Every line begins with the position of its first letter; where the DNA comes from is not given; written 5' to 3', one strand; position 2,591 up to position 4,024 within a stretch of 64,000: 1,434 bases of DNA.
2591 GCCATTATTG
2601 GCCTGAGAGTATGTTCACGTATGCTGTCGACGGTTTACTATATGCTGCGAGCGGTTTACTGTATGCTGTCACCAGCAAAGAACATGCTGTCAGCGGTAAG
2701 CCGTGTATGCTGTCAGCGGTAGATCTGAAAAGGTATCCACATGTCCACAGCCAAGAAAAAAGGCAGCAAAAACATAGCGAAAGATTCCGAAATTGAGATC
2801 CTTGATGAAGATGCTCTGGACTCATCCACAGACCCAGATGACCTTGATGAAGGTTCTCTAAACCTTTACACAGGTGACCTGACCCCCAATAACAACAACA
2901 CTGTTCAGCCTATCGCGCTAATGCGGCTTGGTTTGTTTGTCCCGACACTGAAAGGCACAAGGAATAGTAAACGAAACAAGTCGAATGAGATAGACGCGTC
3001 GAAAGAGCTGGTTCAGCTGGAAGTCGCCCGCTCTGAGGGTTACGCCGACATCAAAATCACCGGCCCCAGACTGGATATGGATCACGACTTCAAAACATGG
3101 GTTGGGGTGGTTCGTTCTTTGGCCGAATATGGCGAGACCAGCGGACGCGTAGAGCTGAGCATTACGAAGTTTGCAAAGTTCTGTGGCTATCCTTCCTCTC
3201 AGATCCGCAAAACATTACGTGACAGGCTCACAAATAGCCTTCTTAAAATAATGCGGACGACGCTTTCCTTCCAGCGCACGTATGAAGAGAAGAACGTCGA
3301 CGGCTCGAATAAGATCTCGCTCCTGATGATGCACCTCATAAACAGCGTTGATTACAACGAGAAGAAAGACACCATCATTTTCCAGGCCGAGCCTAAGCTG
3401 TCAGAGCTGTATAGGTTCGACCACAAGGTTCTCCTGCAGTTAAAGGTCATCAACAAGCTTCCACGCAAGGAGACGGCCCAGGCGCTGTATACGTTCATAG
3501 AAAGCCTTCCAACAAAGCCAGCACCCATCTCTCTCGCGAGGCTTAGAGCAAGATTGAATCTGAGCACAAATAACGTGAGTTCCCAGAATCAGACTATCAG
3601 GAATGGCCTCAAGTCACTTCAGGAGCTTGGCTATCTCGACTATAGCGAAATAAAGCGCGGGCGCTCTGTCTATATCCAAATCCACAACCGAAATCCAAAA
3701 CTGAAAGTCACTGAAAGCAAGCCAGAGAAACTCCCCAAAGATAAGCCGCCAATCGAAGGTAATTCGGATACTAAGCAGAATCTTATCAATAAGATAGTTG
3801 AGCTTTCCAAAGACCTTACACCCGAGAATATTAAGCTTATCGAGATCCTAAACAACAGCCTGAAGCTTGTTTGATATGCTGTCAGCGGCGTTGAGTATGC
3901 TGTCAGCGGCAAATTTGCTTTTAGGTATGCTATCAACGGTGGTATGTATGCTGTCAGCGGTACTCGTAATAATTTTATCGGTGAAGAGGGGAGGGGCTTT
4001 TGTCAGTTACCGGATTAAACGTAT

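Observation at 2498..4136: P1-type iteron replicon next to phage replication genes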

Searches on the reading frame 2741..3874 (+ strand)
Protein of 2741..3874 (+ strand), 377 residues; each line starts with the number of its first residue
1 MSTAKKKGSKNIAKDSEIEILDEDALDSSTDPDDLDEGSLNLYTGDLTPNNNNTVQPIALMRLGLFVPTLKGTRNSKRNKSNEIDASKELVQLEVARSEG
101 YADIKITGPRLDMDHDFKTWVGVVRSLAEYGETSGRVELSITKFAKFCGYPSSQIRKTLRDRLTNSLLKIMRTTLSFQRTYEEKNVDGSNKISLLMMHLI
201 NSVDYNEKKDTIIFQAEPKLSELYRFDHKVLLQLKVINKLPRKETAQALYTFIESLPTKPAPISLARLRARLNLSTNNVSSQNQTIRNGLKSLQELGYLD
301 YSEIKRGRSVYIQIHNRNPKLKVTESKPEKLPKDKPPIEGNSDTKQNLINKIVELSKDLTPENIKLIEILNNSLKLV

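Call 5: search_protein_families(library=pfam, proteins=[window:2741-3874:+], max_evalue=0.01)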
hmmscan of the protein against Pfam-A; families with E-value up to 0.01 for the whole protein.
window:2741-3874:+ (377 aa): 1 family
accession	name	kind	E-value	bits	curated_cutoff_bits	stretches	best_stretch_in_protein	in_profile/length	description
PF01051.27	Rep3_N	-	1.3e-09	39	22.4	1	134-253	37-140/141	Initiator Replication protein, WH1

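Call 12: search_dna_similar(query=window:2741-3874:+, collection=phages, mode=protein, max_evalue=1, max_rows=60, rows=spread)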
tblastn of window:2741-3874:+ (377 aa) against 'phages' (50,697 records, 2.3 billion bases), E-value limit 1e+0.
Records with a match: 36; places in all: 36; records where one place covers at least 80% of the query: 9.
Best place of each record, by identity: 80-90% 9; <60% 27.
By first word of the organism name: Escherichia 19; Klebsiella 6; Salmonella 5; Enterobacteria 4; Cronobacter 1; Punavirus 1.
By host as written in the record: Escherichia coli 9; - 8; Salmonella enterica subsp. enterica serovar Typhimurium strain LT2 2; Escherichia sp. STEC O157 2; Salmonella enterica subsp. enterica serovar Indiana J46 2; Klebsiella pneumoniae 4727 1; horse 1; Klebsiella pneumoniae strain 4011 1; and 10 more.
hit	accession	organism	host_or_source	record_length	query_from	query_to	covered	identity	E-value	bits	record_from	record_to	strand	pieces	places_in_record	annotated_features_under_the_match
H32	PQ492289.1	Klebsiella phage vB_KpnS_p4727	Klebsiella pneumoniae 4727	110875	1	377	100%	81.6%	0e+0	592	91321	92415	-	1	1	record has no annotation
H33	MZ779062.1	Klebsiella phage pJN2-26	horse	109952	1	377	100%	81.4%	0e+0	589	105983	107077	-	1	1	RepB family DNA replication protein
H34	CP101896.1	Klebsiella phage GArcari-2022b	Klebsiella pneumoniae strain 4011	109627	1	377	100%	81.4%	0e+0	589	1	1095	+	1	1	record has no annotation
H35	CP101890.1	Klebsiella phage GArcari-2022a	Klebsiella pneumoniae strain 9362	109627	1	377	100%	81.4%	0e+0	589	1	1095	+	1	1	record has no annotation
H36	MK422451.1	Klebsiella phage ST13-OXA48phi12.3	Klebsiella pneumoniae ST13-OXA48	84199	31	377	92%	86.2%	0e+0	589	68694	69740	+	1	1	RepB family protein replication initiation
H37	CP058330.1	Klebsiella phage vB_Kpn_1825-KPC53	Klebsiella pneumoniae subsp. pneumoniae ...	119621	31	377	92%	86.2%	0e+0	589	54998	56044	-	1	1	record has no annotation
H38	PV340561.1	Escherichia phage PhiR41_1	Escherichia coli str. K-12 substr. ...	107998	33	377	92%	85.8%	0e+0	591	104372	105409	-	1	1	DNA replication protein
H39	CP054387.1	Escherichia phage CMS-2020a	Escherichia coli strain SCU-175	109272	33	377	92%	85.8%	0e+0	590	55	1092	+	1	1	record has no annotation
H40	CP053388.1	Escherichia phage CMS-2020a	Escherichia coli strain SCU-107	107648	33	377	92%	85.8%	0e+0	590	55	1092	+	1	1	record has no annotation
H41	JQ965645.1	Salmonella phage SSU5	Salmonella enterica subsp. enterica ...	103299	47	322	73%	53.3%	7e-85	286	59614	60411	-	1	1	putative replication protein RepA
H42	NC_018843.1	Salmonella phage SSU5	Salmonella enterica subsp. enterica ...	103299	47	322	73%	53.3%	7e-85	286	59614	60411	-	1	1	replication helicase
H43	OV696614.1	Escherichia phage Cyrano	-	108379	47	322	73%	52.9%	4e-84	284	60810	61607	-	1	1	RepA Replication initiation protein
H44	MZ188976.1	Cronobacter phage JK004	Cronobacter sakazakii ATCC 29544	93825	46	325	74%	47.9%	2e-71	248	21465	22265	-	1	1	hypothetical protein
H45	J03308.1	Enterobacteria phage P7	-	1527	46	325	74%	46.1%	5e-74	243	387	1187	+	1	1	RepA protein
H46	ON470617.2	Escherichia phage vB_EcoM-813R1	Escherichia coli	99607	46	325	74%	46.1%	3e-69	241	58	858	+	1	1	replication protein | hypothetical protein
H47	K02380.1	Escherichia phage P1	Escherichia coli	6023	46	325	74%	46.1%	3e-69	241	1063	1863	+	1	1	repA: RepA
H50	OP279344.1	Escherichia phage P1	Escherichia coli strain MG1655 Z1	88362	46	325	74%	46.1%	3e-69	241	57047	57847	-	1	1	repA: RepA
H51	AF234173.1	Escherichia phage P1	-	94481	46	325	74%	46.1%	3e-69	241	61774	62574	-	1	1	100 pct identical (0 gaps) to region of repA and par genes of P1 ... | 99 pct identical (10 gaps) to fragment of P1 sequence deposited as ... | 99 pct identical (4 gaps) to repA region of P1 in P1 based vector ... | repA: RepA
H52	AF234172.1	Escherichia phage P1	-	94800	46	325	74%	46.1%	3e-69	241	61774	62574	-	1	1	100 pct identical (0 gaps) to region of repA and par genes of P1 ... | 99 pct identical (10 gaps) to fragment of P1 sequence deposited as ... | 99 pct identical (4 gaps) to repA region of P1 in P1 based vector ... | repA: RepA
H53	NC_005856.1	Escherichia phage P1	Escherichia coli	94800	46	325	74%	46.1%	3e-69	241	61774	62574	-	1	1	100 pct identical (0 gaps) to region of repA and par genes of P1 ... | 99 pct identical (10 gaps) to fragment of P1 sequence deposited as ... | 99 pct identical (4 gaps) to repA region of P1 in P1 based vector ... | repA: replication helicase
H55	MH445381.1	Escherichia phage P1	Escherichia coli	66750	47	319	72%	45.3%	1e-61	219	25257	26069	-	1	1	RepFIB replication protein A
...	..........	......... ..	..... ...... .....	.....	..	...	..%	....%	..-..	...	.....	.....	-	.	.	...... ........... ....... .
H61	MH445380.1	Escherichia phage P1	Escherichia coli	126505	47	319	72%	45.3%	1e-61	219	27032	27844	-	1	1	RepFIB replication protein A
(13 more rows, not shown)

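Call 13: search_solved_structures(query=window:2741-3874:+, max_evalue=10, show_alignments=2)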
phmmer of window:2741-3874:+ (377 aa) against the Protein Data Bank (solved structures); distinct sequences matched with E-value up to 10: 0.

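Call 14: search_protein_families(library=ncbifam, proteins=[window:2741-3874:+], max_evalue=1)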
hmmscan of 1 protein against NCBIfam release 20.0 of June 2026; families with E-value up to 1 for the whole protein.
window:2741-3874:+ (377 aa): 0 families

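Call 16: get_annotated_region(hit=H41, flank=3000)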
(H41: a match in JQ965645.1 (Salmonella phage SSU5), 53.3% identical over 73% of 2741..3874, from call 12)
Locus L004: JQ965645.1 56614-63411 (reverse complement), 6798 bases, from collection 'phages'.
description: Salmonella phage SSU5, complete genome.
organism: Salmonella phage SSU5 (NCBI taxid 1177632)
taxonomy: Viruses; Duplodnaviria; Heunggongvirae; Uroviricota; Caudoviricetes
host: Salmonella enterica subsp. enterica serovar Typhimurium strain LT2; source: -; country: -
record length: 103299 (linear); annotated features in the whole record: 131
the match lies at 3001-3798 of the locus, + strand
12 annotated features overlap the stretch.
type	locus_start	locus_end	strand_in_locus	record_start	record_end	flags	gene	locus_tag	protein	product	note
CDS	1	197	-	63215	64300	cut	-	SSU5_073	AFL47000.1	putative exonuclease subunit 1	-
CDS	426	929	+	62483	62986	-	-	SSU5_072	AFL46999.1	hypothetical protein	-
CDS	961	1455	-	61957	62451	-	-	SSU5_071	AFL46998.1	putative GNAT family acetyltransferase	-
CDS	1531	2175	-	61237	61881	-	-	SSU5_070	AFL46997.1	hypothetical protein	-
CDS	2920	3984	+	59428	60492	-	-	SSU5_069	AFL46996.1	putative replication protein RepA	-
CDS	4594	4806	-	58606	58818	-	-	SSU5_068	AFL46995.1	putative Cre-associated protein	-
CDS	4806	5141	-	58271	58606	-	-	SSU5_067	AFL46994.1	hypothetical protein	-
CDS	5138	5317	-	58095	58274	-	-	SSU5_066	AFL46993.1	hypothetical protein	-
CDS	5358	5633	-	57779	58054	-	-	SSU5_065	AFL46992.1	hypothetical protein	-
CDS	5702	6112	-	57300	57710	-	-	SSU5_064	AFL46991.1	hypothetical protein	-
CDS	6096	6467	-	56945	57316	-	-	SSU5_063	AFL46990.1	putative NinX-like protein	-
CDS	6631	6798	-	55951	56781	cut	-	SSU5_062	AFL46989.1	putative SPFH domain / band 7 protein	-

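Call 17: get_annotated_region(hit=H38, flank=2500)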
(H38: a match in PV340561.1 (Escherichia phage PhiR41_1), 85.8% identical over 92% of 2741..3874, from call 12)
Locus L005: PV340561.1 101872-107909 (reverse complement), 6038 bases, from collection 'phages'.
description: Escherichia phage PhiR41_1, complete genome.
organism: Escherichia phage PhiR41_1 (NCBI taxid 3416483)
taxonomy: Viruses
host: Escherichia coli str. K-12 substr. MG1655; source: -; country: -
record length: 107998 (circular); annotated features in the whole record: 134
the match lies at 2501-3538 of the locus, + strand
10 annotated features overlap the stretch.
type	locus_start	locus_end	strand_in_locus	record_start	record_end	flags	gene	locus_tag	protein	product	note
CDS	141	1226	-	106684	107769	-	-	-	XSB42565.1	exonuclease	-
CDS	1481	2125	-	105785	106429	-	-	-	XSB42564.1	hypothetical protein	-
CDS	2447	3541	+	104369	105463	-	-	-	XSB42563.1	DNA replication protein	-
CDS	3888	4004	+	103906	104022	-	-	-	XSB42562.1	hypothetical protein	-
CDS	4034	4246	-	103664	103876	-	-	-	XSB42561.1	hypothetical protein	-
CDS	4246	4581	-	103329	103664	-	-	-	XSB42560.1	hypothetical protein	-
CDS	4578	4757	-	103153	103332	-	-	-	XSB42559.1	hypothetical protein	-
CDS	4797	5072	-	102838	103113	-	-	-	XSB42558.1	hypothetical protein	-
CDS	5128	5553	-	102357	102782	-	-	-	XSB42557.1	hypothetical protein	-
CDS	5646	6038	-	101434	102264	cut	-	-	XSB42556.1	hypothetical protein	putative lipoprotein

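Call 45: find_homologous_proteins(query=window:2741-3874:+, max_evalue=0.00001)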
Query window:2741-3874:+ (377 aa): 446 proteins with E <= 0.00001 among 4190 candidates; the best 120 are listed.
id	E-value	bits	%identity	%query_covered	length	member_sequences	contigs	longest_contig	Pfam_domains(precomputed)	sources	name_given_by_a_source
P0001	7.8e-238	807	100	100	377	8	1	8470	PF01051.28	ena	-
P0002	3.8e-195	666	84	100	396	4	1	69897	PF01051.28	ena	-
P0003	9.9e-192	655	82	100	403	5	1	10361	PF01051.28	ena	-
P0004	2.8e-190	650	82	100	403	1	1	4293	PF01051.28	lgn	-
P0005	3.4e-190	650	82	100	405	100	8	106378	PF01051.28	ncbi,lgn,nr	ncbi:RepB family plasmid replication initiator protein [Salmonella enterica subsp. enterica serovar 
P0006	4.2e-189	646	86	92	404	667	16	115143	PF01051.28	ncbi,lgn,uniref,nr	ncbi:TPA: RepB family plasmid replication initiator protein [Escherichia coli]|uniref:RepB family pl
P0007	9.1e-189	645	81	100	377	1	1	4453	PF01051.28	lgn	-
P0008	3.3e-188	643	83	100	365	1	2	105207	PF01051.28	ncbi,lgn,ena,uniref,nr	ncbi:RepB family plasmid replication initiator protein [Klebsiella grimontii]|uniref:RepB family pla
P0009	8.5e-188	642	82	100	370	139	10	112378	PF01051.28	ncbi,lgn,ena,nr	ncbi:RepB family plasmid replication initiator protein (plasmid) [Klebsiella oxytoca]|nr:RepB family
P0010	1.3e-187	642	83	100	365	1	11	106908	PF01051.28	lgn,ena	-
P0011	2.2e-187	641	81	100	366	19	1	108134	PF01051.28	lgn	-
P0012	2.8e-187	640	83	100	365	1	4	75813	PF01051.28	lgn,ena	-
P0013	1.2e-186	638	82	100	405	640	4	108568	PF01051.28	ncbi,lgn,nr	ncbi:TPA: RepB family plasmid replication initiator protein [Klebsiella variicola subsp. variicola]|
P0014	1.5e-184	631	84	92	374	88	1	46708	PF01051.28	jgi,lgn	jgi:hypothetical protein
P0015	8.9e-184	629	79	100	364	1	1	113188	PF01051.28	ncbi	ncbi:TPA: RepB family plasmid replication initiator protein [Klebsiella variicola]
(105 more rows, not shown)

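Call 52: search_dna_similar(query=window:2741-3874:+, collection=plasmids, mode=protein, max_evalue=1e-10, max_rows=40, rows=spread)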
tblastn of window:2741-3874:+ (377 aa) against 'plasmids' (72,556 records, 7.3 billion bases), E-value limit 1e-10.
The search stops at 5000 records and this limit was reached: more records match than are counted here, and every count below describes the 5000 best-scoring records only.
Records with a match: at least 5000; places in all: 5654; records where one place covers at least 80% of the query: 2121.
Best place of each record, by identity: 90-95% 6; 80-90% 452; 60-80% 27; <60% 4515.
By first word of the organism name: Escherichia 3055; Klebsiella 1190; Salmonella 470; Citrobacter 83; Enterobacter 62; Pantoea 60; Shigella 36; Cronobacter 12; Serratia 8; Kosakonia 6; and 11 more.
By predicted mobility (MOB-suite, as given by PLSDB): conjugative 2831; non-mobilizable 1690; mobilizable 479.
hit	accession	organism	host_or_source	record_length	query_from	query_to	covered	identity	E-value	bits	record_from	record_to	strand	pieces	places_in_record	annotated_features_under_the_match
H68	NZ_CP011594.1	Klebsiella oxytoca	Homo sapiens,Perirectal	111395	1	377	100%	93.9%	0e+0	676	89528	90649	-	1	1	RepB family plasmid replication initiator protein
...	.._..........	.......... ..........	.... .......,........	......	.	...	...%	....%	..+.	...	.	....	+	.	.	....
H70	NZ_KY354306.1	Klebsiella pneumoniae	lettuce,leaf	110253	31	377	92%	86.2%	0e+0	590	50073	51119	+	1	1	RepB family plasmid replication initiator protein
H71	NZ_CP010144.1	Escherichia coli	dog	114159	33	377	92%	85.8%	0e+0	591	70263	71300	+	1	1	RepB family plasmid replication initiator protein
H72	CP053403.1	Salmonella enterica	-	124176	21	374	94%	49.2%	1e-90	304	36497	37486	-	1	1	record has no annotation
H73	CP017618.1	Salmonella enterica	gull,field sample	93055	21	322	80%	54.6%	8e-91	305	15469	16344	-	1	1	protein RepA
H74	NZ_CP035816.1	Escherichia coli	Homo sapiens,stool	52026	34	332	79%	55.1%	8e-93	311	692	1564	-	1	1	RepB family plasmid replication initiator protein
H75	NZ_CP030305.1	Klebsiella pneumoniae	Homo sapiens,Physical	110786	21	322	80%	54.3%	8e-91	305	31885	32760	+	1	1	RepB family plasmid replication initiator protein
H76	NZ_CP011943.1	Salmonella enterica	Poultry environment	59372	21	322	80%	54.3%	1e-90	305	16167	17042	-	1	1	RepB family plasmid replication initiator protein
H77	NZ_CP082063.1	Escherichia coli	Homo sapiens,CSF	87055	34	332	79%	54.8%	2e-92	310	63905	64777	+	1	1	RepB family plasmid replication initiator protein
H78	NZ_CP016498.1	Escherichia coli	Homo sapiens,urine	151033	34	332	79%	54.8%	2e-92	310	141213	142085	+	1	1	RepB family plasmid replication initiator protein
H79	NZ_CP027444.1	Escherichia coli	Homo sapiens,stool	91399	34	332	79%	54.8%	5e-92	308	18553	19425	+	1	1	RepB family plasmid replication initiator protein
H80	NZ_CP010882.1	Escherichia coli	Homo sapiens,sputum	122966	34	332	79%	54.8%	5e-92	308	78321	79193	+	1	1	RepB family plasmid replication initiator protein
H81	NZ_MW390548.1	Escherichia coli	-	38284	34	332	79%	54.8%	2e-91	306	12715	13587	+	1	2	RepB family plasmid replication initiator protein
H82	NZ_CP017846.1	Escherichia coli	Homo sapiens,faeces,feces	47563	34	332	79%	54.8%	3e-91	306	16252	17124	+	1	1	RepB family plasmid replication initiator protein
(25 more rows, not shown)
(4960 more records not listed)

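Call 54: get_annotated_region(hit=H78, flank=1500)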
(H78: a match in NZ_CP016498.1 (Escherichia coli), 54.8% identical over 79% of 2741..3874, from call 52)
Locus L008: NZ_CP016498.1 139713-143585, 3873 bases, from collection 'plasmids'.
description: Escherichia coli strain UPEC 26-1 plasmid unnamed1, complete sequence
organism: Escherichia coli (NCBI taxid 562)
taxonomy: Bacteria; Pseudomonadota; Gammaproteobacteria; Enterobacterales; Enterobacteriaceae; Escherichia; Escherichia coli
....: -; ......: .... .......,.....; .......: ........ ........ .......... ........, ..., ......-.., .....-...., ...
typing (MOB-suite, as given by PLSDB): conjugative; replicon IncFIA,IncFIB,IncFIC,rep_cluster_2131; relaxase MOBF,MOBP; mating-pair formation MPF_F
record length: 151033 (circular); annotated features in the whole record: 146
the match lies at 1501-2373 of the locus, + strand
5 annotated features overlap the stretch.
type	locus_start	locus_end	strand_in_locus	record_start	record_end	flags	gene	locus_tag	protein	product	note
CDS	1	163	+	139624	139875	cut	-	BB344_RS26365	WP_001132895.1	type II toxin-antitoxin system Phd/YefM family antitoxin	GO:0045927 - positive regulation of growth [Evidence IEA]; GO:0006355 - regulation of DNA-templated transcription ...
CDS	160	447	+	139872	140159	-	-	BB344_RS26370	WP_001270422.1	type II toxin-antitoxin system RelE/ParE family toxin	GO:0030541 - plasmid partitioning [Evidence IEA]; GO:0051290 - protein heterotetramerization [Evidence IEA]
CDS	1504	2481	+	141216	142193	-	-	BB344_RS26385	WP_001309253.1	RepB family plasmid replication initiator protein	GO:0006270 - DNA replication initiation [Evidence IEA]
CDS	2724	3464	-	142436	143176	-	-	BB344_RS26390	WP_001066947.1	tyrosine-type recombinase/integrase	GO:0015074 - DNA integration [Evidence IEA]; GO:0006310 - DNA recombination [Evidence IEA]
CDS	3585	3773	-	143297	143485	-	-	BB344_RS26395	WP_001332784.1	hypothetical protein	-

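Call 58: predict_structure(alignment_id=A3)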
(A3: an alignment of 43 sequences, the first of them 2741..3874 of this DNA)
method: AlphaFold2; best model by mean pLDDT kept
length: 377 residues; sequences in the alignment: 43
mean_pLDDT: 72.4   pTM: 0.48
mean pLDDT of the five models: 72.4, 72.4, 71.8, 70.7, 70.6
residues with pLDDT >= 90: 109; 70-90: 141; 50-70: 30; < 50: 97
segments of 3 or more residues with pLDDT < 50: 1-58, 72-75, 228-240, 321-341
pLDDT, mean of each block of 10 residues (from residue 1): 36 32 35 34 35 46 63 51 80 85 88 87 90 92 91 82 93 92 92 92 93 91 64 45 66 79 87 78 87 81 91 80 40 36 76 89 91 84
secondary structure, 60 per line:
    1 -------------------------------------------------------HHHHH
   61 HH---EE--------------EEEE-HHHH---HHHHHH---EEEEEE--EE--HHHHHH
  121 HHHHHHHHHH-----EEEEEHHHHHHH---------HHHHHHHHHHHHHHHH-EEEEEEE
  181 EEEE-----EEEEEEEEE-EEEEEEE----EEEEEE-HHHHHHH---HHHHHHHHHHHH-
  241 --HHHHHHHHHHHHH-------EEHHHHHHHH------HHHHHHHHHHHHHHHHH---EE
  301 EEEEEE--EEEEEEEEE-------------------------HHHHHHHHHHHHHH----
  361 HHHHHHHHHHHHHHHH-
elements in order: H56-62 E82-85 H87-90 H94-99 E103-108 H115-130 E136-140 H141-147 H157-172 E174-184 E190-198 E200-206 E211-216 H218-224 H228-239 H243-255 H265-272 H279-295 E299-306 E309-317 H343-356 H361-376
